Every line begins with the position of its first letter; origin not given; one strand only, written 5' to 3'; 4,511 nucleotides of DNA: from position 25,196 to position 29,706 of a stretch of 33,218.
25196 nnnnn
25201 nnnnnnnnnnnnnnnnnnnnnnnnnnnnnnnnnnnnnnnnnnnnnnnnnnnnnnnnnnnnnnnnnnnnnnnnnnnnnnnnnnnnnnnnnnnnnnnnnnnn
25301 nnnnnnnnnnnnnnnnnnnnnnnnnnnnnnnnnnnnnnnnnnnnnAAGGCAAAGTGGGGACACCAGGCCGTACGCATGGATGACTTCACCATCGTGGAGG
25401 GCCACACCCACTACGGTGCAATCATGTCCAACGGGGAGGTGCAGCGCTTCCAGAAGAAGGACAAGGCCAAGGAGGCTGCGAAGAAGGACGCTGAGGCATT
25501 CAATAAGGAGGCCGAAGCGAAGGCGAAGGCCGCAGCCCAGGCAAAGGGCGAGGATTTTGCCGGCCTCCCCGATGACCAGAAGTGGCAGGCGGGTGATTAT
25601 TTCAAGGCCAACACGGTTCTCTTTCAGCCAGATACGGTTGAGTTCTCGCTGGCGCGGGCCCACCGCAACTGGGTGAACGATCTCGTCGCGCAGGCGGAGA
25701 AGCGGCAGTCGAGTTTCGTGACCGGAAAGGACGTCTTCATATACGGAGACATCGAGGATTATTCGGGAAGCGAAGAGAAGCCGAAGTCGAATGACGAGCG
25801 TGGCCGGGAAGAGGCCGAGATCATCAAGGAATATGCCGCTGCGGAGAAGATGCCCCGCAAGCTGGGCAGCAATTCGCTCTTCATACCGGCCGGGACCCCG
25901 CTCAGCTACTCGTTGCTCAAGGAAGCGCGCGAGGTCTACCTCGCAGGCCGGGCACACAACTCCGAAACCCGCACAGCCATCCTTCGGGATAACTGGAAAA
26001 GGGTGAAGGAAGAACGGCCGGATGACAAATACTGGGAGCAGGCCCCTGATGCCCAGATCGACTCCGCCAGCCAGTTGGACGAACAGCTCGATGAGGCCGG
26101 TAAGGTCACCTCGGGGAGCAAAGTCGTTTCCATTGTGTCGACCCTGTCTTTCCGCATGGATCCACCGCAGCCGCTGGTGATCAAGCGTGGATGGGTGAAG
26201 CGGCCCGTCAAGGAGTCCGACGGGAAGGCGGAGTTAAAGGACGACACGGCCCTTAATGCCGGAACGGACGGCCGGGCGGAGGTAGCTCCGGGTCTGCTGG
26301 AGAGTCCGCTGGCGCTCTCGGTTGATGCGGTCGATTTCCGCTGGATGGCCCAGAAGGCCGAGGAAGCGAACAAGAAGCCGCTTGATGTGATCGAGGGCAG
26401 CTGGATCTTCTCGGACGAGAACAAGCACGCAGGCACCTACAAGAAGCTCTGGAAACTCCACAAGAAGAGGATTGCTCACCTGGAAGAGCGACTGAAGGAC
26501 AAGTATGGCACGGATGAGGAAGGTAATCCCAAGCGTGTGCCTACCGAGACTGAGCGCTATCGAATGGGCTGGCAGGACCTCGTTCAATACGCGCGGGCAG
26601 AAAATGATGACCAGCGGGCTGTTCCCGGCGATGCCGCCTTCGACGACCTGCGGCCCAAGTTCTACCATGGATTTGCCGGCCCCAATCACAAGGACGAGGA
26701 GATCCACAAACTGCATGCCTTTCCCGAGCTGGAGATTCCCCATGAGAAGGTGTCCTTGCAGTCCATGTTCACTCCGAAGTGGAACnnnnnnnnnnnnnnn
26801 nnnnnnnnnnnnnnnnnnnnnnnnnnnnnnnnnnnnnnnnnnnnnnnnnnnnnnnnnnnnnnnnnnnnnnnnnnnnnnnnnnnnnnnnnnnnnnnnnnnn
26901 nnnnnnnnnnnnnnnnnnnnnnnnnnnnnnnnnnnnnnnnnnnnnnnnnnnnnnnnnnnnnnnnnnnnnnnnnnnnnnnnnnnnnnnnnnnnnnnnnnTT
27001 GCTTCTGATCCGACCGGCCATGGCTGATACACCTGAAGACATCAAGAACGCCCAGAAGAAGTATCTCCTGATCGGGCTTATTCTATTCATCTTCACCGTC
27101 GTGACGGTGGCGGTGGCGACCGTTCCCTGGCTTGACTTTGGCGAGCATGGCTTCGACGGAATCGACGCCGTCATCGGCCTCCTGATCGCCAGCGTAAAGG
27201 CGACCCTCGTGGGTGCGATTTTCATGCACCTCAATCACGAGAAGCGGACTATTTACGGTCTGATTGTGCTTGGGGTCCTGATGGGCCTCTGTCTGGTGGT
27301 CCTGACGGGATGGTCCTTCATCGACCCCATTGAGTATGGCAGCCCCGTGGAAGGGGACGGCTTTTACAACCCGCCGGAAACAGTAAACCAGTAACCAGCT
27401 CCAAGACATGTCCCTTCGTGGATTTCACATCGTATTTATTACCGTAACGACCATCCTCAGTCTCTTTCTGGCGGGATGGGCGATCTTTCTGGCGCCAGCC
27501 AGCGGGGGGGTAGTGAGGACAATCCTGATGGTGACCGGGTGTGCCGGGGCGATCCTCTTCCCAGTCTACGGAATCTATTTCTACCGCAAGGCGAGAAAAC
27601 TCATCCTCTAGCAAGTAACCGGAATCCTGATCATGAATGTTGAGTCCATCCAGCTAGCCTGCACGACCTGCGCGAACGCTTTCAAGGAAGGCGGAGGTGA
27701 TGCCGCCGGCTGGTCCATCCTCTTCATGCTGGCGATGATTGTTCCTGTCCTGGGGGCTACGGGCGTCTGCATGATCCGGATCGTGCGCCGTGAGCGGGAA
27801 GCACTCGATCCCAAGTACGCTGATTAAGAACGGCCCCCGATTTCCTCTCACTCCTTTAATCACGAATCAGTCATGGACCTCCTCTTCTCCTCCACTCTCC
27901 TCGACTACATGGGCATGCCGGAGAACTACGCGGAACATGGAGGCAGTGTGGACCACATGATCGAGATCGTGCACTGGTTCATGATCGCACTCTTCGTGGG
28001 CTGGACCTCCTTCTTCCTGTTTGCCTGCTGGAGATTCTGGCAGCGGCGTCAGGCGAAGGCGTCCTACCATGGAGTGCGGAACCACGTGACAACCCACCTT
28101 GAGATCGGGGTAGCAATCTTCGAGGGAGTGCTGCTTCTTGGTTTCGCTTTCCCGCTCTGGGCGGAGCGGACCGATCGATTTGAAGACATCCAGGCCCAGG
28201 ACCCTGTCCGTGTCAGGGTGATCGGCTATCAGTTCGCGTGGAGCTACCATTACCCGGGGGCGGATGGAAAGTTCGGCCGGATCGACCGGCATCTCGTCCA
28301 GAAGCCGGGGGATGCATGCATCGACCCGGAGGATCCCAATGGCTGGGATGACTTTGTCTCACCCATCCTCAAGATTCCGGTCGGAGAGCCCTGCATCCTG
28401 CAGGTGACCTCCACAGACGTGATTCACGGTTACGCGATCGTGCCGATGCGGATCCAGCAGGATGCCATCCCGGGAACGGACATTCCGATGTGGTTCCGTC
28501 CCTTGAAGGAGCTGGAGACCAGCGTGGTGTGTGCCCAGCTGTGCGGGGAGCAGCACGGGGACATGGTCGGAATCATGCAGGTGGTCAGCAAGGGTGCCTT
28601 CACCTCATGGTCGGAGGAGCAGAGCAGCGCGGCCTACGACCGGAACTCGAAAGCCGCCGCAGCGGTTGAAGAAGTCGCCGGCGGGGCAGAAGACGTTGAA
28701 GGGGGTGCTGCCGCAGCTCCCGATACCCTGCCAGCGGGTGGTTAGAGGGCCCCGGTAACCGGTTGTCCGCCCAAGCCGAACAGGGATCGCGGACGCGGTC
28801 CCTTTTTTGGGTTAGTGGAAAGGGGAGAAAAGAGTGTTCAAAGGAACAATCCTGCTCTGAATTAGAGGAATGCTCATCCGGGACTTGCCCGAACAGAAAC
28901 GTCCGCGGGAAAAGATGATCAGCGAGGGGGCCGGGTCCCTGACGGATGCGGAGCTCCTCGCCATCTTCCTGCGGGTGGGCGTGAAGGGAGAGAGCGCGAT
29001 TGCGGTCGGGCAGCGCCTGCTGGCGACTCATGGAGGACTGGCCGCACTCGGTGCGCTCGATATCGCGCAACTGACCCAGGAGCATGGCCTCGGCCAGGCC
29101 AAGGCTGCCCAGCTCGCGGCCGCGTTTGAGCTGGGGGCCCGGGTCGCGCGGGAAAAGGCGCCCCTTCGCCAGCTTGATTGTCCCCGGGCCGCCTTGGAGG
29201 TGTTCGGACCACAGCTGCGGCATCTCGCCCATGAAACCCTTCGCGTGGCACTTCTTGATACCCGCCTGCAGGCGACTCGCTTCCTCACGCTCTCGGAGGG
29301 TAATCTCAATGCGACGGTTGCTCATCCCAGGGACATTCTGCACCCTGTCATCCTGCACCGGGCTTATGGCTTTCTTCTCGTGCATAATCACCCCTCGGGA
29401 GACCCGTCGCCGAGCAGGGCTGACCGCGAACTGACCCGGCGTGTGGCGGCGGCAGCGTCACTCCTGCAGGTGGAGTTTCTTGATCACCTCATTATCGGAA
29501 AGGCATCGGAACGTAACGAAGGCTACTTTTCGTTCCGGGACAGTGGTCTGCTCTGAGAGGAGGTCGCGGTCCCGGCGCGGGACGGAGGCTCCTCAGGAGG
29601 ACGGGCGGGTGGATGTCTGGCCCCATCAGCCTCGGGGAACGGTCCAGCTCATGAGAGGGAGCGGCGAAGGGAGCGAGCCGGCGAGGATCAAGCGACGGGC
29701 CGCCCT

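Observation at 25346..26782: Roughly 470-aa hydrophilic domain inserted into a loop of oxidase subunit III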

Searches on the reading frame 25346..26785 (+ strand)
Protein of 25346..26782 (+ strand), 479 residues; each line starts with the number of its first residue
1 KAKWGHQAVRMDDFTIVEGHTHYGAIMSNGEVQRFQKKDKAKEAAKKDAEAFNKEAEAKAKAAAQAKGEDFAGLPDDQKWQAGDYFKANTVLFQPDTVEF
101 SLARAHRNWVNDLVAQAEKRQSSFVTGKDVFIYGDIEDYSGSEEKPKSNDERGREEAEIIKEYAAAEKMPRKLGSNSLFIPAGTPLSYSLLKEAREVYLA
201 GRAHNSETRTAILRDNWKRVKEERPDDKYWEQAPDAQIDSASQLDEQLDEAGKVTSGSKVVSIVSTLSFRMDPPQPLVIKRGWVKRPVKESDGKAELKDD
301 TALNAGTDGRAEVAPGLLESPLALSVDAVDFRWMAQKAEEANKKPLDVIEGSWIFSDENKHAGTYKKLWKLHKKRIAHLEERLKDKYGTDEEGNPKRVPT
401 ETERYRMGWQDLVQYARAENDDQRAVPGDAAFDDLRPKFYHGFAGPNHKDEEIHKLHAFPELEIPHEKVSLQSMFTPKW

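Call 6: search_protein_families(library=ncbifam, proteins=[window:25346-26782:+], max_evalue=0.01)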
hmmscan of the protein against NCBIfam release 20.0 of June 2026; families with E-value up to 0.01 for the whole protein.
window:25346-26782:+ (479 aa): 0 families

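Call 25: search_protein_representatives(protein=window:25367-26782:+)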
Query: 472 residues. Proteins with E-value up to 0.001 (for the whole library): 29; up to 1e-10: 18; up to 1e-30: 6. The best 29 are listed.
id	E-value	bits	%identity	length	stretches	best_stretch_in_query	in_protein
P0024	4.2e-61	223.7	37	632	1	1-472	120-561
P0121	4.3e-55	203.9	46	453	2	170-425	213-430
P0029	4.7e-50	187.3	40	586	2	172-472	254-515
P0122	5.9e-36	140.8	38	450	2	174-472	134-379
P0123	2.0e-35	139.0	72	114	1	202-291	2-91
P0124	6.8e-33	130.7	35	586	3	165-472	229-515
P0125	8.6e-27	110.6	36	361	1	161-472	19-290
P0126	2.1e-25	106.0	33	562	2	175-472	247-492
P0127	2.4e-23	99.2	35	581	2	182-471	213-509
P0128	1.1e-22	97.1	33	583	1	67-466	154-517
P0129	8.0e-21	90.9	69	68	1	158-224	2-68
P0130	1.1e-20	90.4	33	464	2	175-472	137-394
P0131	2.2e-20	89.5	35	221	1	252-472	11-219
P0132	5.0e-19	85.0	33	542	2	171-472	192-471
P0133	1.0e-16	77.4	43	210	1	319-472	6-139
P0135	2.0e-14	69.8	31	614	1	179-472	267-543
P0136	1.1e-11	60.7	33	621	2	184-442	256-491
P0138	8.5e-09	51.3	30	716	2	312-471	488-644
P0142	4.1e-06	42.4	31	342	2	74-132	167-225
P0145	5.9e-04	35.3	40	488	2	310-379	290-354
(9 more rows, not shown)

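Call 26: search_protein_families(library=pfam, proteins=[P0121, P0122, P0125, P0128, P0130, P0135, P0136, P0138, P0142, P0145], max_evalue=0.01)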
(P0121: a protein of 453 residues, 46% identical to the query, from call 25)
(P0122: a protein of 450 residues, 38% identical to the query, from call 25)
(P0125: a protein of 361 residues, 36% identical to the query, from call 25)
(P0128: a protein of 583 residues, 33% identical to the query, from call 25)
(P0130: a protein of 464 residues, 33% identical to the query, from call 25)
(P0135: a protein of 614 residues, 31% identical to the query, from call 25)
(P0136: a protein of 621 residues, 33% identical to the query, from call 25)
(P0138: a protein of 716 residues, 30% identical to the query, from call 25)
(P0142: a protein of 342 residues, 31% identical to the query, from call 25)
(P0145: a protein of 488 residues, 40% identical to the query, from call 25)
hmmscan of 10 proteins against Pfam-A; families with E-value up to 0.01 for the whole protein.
P0121 (453 aa): 1 family
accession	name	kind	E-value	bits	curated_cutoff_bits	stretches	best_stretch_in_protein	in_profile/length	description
PF00510.24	COX3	-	0.001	19.5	23.8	1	31-83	127-179/258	Cytochrome c oxidase subunit III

P0122 (450 aa): 1 family
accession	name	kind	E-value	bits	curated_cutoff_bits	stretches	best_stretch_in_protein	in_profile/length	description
PF00510.24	COX3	-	2.7e-10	41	23.8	1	372-449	180-255/258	Cytochrome c oxidase subunit III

P0125 (361 aa): 1 family
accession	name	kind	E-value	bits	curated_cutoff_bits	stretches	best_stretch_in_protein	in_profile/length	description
PF00510.24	COX3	-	3e-10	40.8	23.8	1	283-359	180-254/258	Cytochrome c oxidase subunit III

P0128 (583 aa): 1 family
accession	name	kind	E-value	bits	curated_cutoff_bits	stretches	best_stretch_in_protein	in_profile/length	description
PF00510.24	COX3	-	6.9e-07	29.8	23.8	1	19-113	77-179/258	Cytochrome c oxidase subunit III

P0130 (464 aa): 1 family
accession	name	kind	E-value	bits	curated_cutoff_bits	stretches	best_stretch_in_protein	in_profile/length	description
PF00510.24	COX3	-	1e-08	35.8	23.8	1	387-463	180-255/258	Cytochrome c oxidase subunit III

P0135 (614 aa): 1 family
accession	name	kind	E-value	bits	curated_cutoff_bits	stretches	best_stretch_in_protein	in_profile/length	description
PF00510.24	COX3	-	8.9e-14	52.4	23.8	2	545-612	189-254/258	Cytochrome c oxidase subunit III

P0136 (621 aa): 1 family
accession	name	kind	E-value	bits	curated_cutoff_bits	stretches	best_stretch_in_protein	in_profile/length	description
PF00510.24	COX3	-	6.2e-17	62.7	23.8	2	541-620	179-255/258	Cytochrome c oxidase subunit III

P0138 (716 aa): 1 family
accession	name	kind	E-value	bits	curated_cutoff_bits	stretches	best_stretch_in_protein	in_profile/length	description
PF00510.24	COX3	-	1.6e-12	48.3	23.8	2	639-714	181-254/258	Cytochrome c oxidase subunit III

P0142 (342 aa): 2 families
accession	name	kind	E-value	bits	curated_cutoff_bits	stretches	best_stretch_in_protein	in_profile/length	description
PF00510.24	COX3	-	3.3e-07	30.9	23.8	1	19-116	77-180/258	Cytochrome c oxidase subunit III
PF07690.21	MFS_1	-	0.0071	15.7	33.4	1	16-114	200-293/347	Major Facilitator Superfamily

P0145 (488 aa): 1 family
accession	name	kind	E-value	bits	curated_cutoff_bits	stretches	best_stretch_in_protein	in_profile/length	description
PF00510.24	COX3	-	4.2e-17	63.3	23.8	2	418-487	188-255/258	Cytochrome c oxidase subunit III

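Call 36: find_homologous_proteins(query=A2, max_evalue=0.001)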
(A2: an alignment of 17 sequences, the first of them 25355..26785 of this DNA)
Query A2 (17 sequences) (477 aa, profile of the alignment): 41 proteins with E <= 0.001 among 8000 candidates.
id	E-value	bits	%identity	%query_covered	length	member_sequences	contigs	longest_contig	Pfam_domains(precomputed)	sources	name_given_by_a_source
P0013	7.0e-145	501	49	100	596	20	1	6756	PF00510.24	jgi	jgi:heme/copper-type cytochrome/quinol oxidase subunit 3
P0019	1.1e-142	494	37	100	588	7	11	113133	PF00510.24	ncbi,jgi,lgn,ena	jgi:heme/copper-type cytochrome/quinol oxidase subunit 3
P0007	6.0e-141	488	66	100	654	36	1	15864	PF00510.24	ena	-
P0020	7.6e-141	488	37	100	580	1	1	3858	PF00510.24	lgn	-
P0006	2.0e-140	486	64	100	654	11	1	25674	PF00510.24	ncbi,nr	ncbi:MAG: cytochrome c oxidase subunit 3 [Roseibacillus sp.]|nr:cytochrome c oxidase subunit 3 [Rose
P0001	3.5e-140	486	96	100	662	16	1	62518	PF00510.24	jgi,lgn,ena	-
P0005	5.8e-140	485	65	100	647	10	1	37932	PF00510.24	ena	-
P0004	2.2e-139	483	67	100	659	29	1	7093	PF00510.24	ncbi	ncbi:MAG: cytochrome c oxidase subunit 3 [Roseibacillus sp.]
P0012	2.7e-139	483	65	100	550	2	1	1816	PF00510.24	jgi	jgi:hypothetical protein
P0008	8.9e-139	481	59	100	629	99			PF00510.24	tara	tara:strand:+ start:1909 stop:3798 length:1890 start_codon:yes stop_codon:yes gene_type:complete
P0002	1.8e-138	480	85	100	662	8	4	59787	PF00510.24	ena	-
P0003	1.6e-137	477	84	100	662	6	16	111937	PF00510.24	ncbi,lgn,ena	-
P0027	1.1e-136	474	33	100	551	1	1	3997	PF00510.24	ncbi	-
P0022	6.3e-136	472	36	100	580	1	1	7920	PF00510.24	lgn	-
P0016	7.0e-136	471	45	100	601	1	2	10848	PF00510.24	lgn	-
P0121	1.1e-101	359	37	90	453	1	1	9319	-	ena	-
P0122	2.7e-95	338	31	99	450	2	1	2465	PF00510.24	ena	-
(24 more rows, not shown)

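Call 37: predict_structure(alignment_id=A2)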
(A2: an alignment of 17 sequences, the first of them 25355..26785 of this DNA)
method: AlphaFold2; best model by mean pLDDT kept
length: 477 residues; sequences in the alignment: 17
mean_pLDDT: 88.9   pTM: 0.81
mean pLDDT of the five models: 88.9, 87.9, 86.1, 86.0, 85.9
residues with pLDDT >= 90: 316; 70-90: 128; 50-70: 26; < 50: 7
segments of 3 or more residues with pLDDT < 50: 473-477
pLDDT, mean of each block of 10 residues (from residue 1): 80 92 87 92 94 96 96 87 90 94 94 91 95 92 91 95 92 95 97 96 92 94 92 81 78 83 94 91 84 93 63 82 94 94 95 95 95 94 95 94 94 83 83 72 78 90 78 43
secondary structure, 60 per line:
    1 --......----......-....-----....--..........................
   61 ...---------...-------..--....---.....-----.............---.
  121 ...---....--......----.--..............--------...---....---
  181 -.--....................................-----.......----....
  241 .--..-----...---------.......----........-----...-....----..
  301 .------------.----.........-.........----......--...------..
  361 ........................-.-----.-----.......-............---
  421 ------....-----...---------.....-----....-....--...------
elements in order: E3-8 E13-18 E20-23 E29-32 H35-63 E87-90 E94-98 H104-116 E120-123 E127-130 H133-137 H146-159 E168-170 E174-177 H185-220 H226-232 H237-241 E251-253 E263-269 E274-277 E291-294 E299-301 E319-327 H329-337 H342-347 H359-384 H398-402 H406-417 H427-430 H448-452 E458-461

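Call 41: fold_search(model_id=the predicted structure, library=pdb)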
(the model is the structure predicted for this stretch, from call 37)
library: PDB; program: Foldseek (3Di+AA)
matches with E <= 10: 116; with E <= 0.001: 0
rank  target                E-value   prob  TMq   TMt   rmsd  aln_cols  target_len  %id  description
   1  5cw9                  2.5e-01  0.28  0.13  0.32  15.4       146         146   13  Crystal structure of De novo designed ferredoxin-ferredoxin domain insertion protein (released 2015-09-23)
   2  6yxy_BO               1.4e+00  0.02  0.07  0.12  16.8       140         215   13  State B of the Trypanosoma brucei mitoribosomal large subunit assembly intermediate (released 2020-10-14)
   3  3ncv_B                1.4e+00  0.04  0.09  0.18  13.1       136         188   18  NgoL (released 2010-12-08)
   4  1ek8                  1.4e+00  0.04  0.07  0.15  19.1       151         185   16  CRYSTAL STRUCTURE OF THE RIBOSOME RECYCLING FACTOR (RRF) FROM ESCHERICHIA COLI (released 2001-03-07)
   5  6wxp_A                1.7e+00  0.09  0.08  0.17   8.7        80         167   18  De novo TIM barrel-ferredoxin fold fusion homodimer with 4-glutamate centre TFD-EE (released 2020-11-25)
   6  6zj3_SN               1.9e+00  0.05  0.07  0.22  12.9        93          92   10  Cryo-EM structure of the highly atypical cytoplasmic ribosome of Euglena gracilis (released 2020-10-07)
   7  6wxp_C                2.1e+00  0.04  0.07  0.15   9.8        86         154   17  De novo TIM barrel-ferredoxin fold fusion homodimer with 4-glutamate centre TFD-EE (released 2020-11-25)
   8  1huf                  2.5e+00  0.04  0.07  0.20  11.4       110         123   10  CRYSTAL STRUCTURE OF THE N-TERMINAL DOMAIN OF THE TYROSINE PHOSPHATASE YOPH FROM YERSINIA PESTIS. (released 2001-05-23)
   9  4gfq                  2.5e+00  0.02  0.08  0.15  17.6       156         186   15  2.65 Angstrom Resolution Crystal Structure of Ribosome Recycling Factor (frr) from Bacillus anthracis (released 2012-08-15)
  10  6vks_B                2.5e+00  0.01  0.07  0.04  17.1       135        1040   12  Cryo-electron microscopy structures of a gonococcal multidrug efflux pump illuminate a mechanism of drug recognition w (released 2020-07-01)
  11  3cb4_A                2.6e+00  0.01  0.07  0.07  12.0       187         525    7  The Crystal Structure of LepA (released 2008-03-18)
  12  2ia0_A                2.8e+00  0.04  0.07  0.14   8.9       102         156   12  Transcriptional Regulatory Protein PF0864 From Pyrococcus Furiosus a Member of the ASNC Family (PF0864) (released 2006-10-31)
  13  9pr4_C                2.8e+00  0.02  0.09  0.16  11.1       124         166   13  In Situ Structure of the Human Mitochondrial Large Subunit 39S in Complex with TACO1 (released 2026-02-18)
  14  6wxp_B                3.0e+00  0.04  0.07  0.15   9.2        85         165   18  De novo TIM barrel-ferredoxin fold fusion homodimer with 4-glutamate centre TFD-EE (released 2020-11-25)
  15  1ise                  3.0e+00  0.04  0.09  0.18  16.6       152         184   17  Crystal structure of a mutant of ribosome recycling factor from Escherichia coli, Arg132Gly (released 2003-10-07)
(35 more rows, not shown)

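Call 51: search_solved_structures(query=A2, max_evalue=10)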
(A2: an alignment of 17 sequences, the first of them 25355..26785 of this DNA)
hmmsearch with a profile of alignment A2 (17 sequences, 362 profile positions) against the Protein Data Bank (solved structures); distinct sequences matched with E-value up to 10: 0.

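Call 52: search_protein_families(library=pfam, proteins=[window:25355-26785:+], max_evalue=10)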
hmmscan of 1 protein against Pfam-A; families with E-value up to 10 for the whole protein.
window:25355-26785:+ (477 aa): 2 families
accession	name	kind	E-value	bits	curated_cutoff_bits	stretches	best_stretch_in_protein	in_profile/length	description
PF05391.16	Lsm_interact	-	0.21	11.7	21.4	1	139-148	3-12/19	Lsm interaction motif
PF13682.11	CZB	-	7.4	7.5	29.4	0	348-371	33-55/64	Chemoreceptor zinc-binding domain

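Call 65: fold_search(model_id=the predicted structure, library=viral)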
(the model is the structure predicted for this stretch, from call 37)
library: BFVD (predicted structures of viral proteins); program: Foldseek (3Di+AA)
matches with E <= 10: 108; with E <= 0.001: 0
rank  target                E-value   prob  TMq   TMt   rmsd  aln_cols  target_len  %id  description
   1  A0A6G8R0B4            8.8e-01  0.16  0.08  0.15  10.1        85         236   25  Uncharacterized protein [Gordonia phage DumpsterDude]
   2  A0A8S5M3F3            9.9e-01  0.07  0.07  0.19  14.0       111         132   10  Uncharacterized protein [Siphoviridae sp. ctz7e2]
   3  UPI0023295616         1.1e+00  0.15  0.10  0.35   8.5        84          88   13  (no name look-up for this kind of identifier)
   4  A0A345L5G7            1.2e+00  0.14  0.08  0.20  10.0        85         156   25  Uncharacterized protein [Gordonia phage Ruthy]
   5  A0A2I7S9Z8            1.5e+00  0.05  0.08  0.19  16.8       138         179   13  (no name in the UniProt tables at hand)
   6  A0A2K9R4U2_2          1.8e+00  0.01  0.07  0.05  24.6       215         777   11  (no name in the UniProt tables at hand)
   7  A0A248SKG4            1.9e+00  0.06  0.08  0.17  19.7       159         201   12  (no name in the UniProt tables at hand)
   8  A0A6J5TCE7            2.2e+00  0.02  0.05  0.17  13.0        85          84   19  Uncharacterized protein [uncultured Caudovirales phage]
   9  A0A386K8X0            2.3e+00  0.06  0.10  0.27   9.2        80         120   16  (no name in the UniProt tables at hand)
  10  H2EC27                2.3e+00  0.04  0.08  0.09  12.5       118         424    7  tyrosine--tRNA ligase [Megavirus courdo7]
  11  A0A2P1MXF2            2.4e+00  0.09  0.07  0.31   7.5        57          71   16  Uncharacterized protein [Escherichia phage vB_EcoS Sa179lw]
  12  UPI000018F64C         2.4e+00  0.02  0.06  0.07  14.8       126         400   13  (no name look-up for this kind of identifier)
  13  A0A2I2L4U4            2.4e+00  0.01  0.09  0.13  17.0       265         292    8  F-box domain-containing protein [Orpheovirus IHUMI-LCC2]
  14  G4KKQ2                2.4e+00  0.01  0.05  0.06  20.4       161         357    8  (no name in the UniProt tables at hand)
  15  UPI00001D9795         2.6e+00  0.02  0.07  0.19   9.5        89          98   18  (no name look-up for this kind of identifier)
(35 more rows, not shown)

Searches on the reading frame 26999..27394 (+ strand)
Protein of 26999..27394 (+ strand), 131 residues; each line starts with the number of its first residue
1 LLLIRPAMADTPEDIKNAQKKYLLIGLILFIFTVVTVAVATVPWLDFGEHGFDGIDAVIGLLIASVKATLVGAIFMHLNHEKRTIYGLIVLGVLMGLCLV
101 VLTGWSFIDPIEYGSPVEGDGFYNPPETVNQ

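Call 4: search_protein_families(library=pfam, proteins=[window:26999-27394:+], max_evalue=0.01)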
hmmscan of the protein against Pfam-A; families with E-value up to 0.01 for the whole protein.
window:26999-27394:+ (131 aa): 3 families
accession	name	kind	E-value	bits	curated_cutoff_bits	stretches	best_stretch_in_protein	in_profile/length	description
PF03626.19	COX4_pro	-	1.4e-10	41.8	28.9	1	25-100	3-71/72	Prokaryotic Cytochrome C oxidase subunit IV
PF07690.21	MFS_1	-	0.0014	18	33.4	1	23-105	207-291/347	Major Facilitator Superfamily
PF04893.22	Yip1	-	0.0037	17.6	28.6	1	24-101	99-172/173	Yip1 domain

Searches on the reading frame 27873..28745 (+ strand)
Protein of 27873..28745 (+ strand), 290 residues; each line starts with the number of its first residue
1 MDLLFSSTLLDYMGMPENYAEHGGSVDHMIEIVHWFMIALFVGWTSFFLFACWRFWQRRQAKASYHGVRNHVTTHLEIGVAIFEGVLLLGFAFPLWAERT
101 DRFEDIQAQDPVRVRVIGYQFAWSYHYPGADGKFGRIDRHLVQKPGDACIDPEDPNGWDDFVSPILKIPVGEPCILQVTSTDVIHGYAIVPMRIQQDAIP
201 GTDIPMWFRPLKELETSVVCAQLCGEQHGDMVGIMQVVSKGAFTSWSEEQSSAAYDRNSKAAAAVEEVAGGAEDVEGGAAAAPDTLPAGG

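Call 4: search_protein_families(library=pfam, proteins=[window:27873-28745:+], max_evalue=0.01)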
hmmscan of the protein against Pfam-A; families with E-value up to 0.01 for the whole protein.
window:27873-28745:+ (290 aa): 2 families
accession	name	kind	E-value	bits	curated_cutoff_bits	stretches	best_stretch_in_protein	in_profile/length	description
PF00116.26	COX2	-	2.8e-10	40.6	22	1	114-236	3-118/120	Cytochrome C oxidase subunit II, periplasmic domain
PF15730.10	DUF4680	-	0.0022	18.8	27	1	233-287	2-55/144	Domain of unknown function (DUF4680)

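Call 6: search_protein_families(library=ncbifam, proteins=[window:27873-28745:+], max_evalue=0.01)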
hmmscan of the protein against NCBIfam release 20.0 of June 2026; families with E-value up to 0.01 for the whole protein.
window:27873-28745:+ (290 aa): 3 families
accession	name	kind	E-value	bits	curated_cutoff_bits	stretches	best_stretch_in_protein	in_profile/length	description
TIGR02866.1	CoxB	equivalog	6.2e-32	110.8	147.7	1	28-247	11-201/202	cytochrome c oxidase subunit II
NF050117.1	aa3_CtaC_Actin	exception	4.7e-22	78.4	250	1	13-245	24-240/244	aa3-type cytochrome oxidase subunit II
TIGR01433.1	CyoA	equivalog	0.00037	19.9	266.2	0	32-129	34-132/226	ubiquinol oxidase subunit II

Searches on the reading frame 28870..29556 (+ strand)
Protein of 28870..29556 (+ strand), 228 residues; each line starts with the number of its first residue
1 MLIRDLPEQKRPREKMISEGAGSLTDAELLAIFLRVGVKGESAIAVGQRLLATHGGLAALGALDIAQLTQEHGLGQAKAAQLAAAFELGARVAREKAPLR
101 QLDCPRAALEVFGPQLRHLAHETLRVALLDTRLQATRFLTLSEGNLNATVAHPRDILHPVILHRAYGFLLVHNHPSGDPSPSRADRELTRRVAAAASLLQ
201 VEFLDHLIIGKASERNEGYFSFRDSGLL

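Call 5: search_protein_families(library=pfam, proteins=[window:28870-29556:+], max_evalue=0.001)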
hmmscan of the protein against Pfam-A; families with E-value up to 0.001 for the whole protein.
window:28870-29556:+ (228 aa): 2 families
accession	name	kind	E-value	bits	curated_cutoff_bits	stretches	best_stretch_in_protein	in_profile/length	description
PF04002.20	RadC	-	1.2e-35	122.5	22.1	1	103-227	2-121/121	RadC-like JAB domain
PF20582.4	UPF0758_N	-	1.3e-26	92.9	27.1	1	3-80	1-77/77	UPF0758 N-terminal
